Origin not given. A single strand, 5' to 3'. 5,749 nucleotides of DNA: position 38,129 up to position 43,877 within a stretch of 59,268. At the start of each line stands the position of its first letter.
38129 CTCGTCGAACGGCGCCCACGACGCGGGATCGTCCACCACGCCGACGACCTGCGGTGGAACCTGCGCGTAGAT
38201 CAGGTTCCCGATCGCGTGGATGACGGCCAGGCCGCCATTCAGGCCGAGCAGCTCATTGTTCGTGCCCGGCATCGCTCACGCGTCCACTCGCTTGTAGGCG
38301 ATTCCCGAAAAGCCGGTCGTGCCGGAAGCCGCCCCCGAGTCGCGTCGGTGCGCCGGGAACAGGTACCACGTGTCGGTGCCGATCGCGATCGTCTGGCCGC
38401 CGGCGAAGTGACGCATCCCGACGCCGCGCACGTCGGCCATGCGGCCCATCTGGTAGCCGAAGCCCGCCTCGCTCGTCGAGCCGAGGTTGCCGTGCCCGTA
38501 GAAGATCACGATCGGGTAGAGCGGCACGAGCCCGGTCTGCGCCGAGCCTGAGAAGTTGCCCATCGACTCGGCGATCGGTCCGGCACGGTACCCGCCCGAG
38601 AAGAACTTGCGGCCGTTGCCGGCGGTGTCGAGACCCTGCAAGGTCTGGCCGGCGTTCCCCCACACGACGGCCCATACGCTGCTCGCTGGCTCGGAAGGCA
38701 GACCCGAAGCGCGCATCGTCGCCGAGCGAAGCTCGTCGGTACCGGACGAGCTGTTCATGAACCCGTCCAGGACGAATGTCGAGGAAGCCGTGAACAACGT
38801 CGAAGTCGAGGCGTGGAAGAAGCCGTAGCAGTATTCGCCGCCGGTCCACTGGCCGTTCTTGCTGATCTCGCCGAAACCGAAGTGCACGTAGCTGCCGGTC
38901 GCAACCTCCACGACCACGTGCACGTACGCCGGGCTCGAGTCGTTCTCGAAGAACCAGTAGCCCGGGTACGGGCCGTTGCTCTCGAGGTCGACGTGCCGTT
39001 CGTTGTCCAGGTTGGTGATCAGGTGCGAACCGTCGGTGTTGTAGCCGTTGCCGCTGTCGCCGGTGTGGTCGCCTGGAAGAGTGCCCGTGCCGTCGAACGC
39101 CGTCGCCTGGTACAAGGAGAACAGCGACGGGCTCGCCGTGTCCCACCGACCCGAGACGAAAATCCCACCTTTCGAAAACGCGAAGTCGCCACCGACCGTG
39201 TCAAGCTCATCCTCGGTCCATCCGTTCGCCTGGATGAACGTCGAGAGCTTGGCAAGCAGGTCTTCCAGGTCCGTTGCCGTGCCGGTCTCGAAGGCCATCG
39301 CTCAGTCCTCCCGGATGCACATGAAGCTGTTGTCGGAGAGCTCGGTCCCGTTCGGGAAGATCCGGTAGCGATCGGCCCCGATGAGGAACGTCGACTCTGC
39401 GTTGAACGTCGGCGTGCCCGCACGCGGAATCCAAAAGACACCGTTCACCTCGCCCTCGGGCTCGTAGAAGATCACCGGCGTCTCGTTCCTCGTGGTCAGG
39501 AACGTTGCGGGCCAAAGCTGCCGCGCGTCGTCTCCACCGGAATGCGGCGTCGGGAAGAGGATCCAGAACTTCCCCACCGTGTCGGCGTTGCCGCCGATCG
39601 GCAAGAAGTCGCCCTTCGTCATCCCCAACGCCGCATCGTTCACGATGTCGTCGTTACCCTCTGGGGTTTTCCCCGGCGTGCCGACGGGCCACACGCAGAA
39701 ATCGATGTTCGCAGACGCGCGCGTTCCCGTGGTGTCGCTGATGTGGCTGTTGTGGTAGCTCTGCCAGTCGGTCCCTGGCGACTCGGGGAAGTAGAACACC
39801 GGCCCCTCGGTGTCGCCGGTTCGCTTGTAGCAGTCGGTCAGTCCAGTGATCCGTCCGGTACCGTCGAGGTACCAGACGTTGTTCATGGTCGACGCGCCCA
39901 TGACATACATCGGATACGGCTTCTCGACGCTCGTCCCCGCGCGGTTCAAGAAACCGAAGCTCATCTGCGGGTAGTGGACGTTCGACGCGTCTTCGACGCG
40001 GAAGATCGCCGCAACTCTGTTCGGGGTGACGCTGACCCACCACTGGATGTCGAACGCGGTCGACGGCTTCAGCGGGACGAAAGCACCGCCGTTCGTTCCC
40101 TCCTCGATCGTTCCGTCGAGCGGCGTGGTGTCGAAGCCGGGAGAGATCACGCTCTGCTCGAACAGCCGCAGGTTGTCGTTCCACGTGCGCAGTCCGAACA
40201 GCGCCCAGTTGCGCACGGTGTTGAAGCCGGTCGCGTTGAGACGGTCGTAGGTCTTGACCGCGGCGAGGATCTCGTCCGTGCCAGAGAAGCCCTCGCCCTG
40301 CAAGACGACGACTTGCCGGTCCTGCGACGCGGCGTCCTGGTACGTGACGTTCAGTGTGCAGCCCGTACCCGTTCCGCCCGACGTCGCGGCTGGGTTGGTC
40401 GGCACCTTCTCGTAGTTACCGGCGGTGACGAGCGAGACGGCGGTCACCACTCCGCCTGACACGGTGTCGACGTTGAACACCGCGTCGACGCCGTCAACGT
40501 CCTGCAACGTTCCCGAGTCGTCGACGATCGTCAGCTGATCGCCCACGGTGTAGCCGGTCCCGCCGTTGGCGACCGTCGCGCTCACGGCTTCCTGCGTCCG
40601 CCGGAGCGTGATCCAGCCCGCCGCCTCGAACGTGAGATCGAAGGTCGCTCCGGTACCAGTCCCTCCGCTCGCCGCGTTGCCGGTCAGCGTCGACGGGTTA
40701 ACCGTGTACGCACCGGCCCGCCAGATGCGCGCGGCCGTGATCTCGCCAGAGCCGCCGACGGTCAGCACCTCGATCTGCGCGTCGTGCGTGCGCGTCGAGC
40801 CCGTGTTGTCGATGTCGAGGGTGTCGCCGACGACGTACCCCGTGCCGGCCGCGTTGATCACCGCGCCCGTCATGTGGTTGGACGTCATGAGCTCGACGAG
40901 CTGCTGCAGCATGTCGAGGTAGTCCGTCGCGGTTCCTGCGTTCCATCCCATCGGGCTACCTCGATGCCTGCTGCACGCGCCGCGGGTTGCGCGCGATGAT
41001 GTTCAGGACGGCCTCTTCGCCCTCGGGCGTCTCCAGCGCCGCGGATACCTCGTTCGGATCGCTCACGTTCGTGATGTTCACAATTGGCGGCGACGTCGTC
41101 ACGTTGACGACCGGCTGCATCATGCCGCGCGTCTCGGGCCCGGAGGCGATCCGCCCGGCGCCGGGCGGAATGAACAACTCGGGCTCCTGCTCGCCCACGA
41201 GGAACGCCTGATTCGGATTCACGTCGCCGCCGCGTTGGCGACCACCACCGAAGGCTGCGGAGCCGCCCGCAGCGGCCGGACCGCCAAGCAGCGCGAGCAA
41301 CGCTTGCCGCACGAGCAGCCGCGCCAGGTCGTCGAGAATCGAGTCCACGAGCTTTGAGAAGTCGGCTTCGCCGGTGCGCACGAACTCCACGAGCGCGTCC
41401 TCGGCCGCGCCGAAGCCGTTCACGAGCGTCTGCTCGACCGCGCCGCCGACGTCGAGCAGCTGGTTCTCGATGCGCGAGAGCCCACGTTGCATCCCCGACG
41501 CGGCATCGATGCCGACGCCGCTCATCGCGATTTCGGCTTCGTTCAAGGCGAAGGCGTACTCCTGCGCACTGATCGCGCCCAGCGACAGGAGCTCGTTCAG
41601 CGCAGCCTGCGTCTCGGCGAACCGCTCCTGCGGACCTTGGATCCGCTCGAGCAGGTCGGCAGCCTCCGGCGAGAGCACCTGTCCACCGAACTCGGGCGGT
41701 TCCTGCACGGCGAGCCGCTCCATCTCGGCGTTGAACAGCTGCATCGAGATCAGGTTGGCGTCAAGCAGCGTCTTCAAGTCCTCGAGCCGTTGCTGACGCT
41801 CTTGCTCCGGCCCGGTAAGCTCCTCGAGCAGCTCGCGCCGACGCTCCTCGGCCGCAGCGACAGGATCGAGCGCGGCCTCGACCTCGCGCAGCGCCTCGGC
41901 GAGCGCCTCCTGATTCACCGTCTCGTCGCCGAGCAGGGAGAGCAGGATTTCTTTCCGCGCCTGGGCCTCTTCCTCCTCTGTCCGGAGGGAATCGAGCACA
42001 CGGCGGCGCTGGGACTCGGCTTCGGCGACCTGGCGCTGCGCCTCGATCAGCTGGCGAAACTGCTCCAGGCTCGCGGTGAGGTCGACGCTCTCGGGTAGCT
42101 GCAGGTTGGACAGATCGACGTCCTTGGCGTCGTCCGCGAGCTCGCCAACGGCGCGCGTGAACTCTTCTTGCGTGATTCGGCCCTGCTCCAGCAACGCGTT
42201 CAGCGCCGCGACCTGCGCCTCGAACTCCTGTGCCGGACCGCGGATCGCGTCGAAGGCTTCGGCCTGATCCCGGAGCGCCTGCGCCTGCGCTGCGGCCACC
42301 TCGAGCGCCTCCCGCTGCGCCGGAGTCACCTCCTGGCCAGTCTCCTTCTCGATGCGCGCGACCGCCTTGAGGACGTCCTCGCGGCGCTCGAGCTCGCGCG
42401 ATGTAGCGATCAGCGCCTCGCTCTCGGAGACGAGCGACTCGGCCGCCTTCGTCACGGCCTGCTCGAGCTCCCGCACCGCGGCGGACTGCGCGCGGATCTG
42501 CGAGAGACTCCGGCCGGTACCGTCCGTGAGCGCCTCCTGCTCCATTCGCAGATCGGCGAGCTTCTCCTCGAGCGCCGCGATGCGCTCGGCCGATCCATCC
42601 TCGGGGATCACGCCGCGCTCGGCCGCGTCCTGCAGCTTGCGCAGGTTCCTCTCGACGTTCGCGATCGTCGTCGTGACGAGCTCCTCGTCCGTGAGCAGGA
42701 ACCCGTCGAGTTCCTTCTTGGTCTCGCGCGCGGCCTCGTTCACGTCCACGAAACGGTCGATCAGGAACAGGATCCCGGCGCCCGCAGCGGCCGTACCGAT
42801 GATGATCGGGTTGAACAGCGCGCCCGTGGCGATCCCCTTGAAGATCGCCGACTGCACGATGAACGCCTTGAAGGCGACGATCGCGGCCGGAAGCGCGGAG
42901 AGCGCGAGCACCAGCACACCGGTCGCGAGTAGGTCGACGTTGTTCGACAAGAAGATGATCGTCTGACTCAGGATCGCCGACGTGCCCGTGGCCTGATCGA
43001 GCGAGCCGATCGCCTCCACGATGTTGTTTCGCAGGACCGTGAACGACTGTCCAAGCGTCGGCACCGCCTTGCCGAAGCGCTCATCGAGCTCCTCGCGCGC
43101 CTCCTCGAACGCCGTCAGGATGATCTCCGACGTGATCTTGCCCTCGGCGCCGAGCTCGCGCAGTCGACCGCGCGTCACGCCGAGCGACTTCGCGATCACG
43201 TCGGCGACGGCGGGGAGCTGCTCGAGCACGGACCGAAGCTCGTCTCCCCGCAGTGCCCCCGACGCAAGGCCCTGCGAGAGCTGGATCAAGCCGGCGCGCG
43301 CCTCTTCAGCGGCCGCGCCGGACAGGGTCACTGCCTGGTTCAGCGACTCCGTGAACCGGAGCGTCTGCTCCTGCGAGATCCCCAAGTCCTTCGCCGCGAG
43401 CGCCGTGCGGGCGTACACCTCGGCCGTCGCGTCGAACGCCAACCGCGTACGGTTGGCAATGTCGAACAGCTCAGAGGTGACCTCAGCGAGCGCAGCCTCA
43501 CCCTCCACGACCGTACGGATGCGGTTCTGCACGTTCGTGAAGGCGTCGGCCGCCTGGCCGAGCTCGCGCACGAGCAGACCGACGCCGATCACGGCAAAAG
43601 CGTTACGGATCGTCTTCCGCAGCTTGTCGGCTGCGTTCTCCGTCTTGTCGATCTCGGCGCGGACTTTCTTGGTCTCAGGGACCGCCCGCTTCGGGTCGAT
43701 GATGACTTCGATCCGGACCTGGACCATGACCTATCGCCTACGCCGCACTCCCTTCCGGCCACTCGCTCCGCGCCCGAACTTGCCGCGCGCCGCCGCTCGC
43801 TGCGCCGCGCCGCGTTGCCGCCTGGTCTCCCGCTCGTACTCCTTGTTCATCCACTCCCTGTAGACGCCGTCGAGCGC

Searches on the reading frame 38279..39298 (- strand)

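Call 14: search_protein_families(library=phrogs, proteins=[window:38279-39298:-], max_evalue=0.001)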
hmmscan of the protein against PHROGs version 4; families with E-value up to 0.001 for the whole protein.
window:38279-39298:- (340 aa): 1 family
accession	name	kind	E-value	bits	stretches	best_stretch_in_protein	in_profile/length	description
phrog_687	-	head and packaging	9.4e-35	121.6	1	1-338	161-467/469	structural protein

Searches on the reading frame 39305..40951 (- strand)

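Call 13: search_protein_families(library=pfam, proteins=[window:39305-40951:-], max_evalue=0.001)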
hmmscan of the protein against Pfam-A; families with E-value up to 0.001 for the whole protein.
window:39305-40951:- (549 aa): 1 family
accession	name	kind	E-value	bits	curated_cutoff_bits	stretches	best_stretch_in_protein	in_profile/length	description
PF22639.1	Gp18_dom_I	-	0.0003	21.2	27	0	32-73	8-47/93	Tail sheath protein Gp18-like domain I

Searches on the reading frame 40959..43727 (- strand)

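Call 13: search_protein_families(library=pfam, proteins=[window:40959-43727:-], max_evalue=0.001)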
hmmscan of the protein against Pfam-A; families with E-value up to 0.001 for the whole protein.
window:40959-43727:- (923 aa): 2 families
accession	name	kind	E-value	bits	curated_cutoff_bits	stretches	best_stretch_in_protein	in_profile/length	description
PF20155.4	TMP_3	-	1.2e-62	211.5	41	1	55-245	2-192/192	Tape measure protein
PF09718.15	Tape_meas_lam_C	-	8.4e-18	64.7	23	1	741-814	2-75/76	Lambda phage tail tape-measure protein (Tape_meas_lam_C)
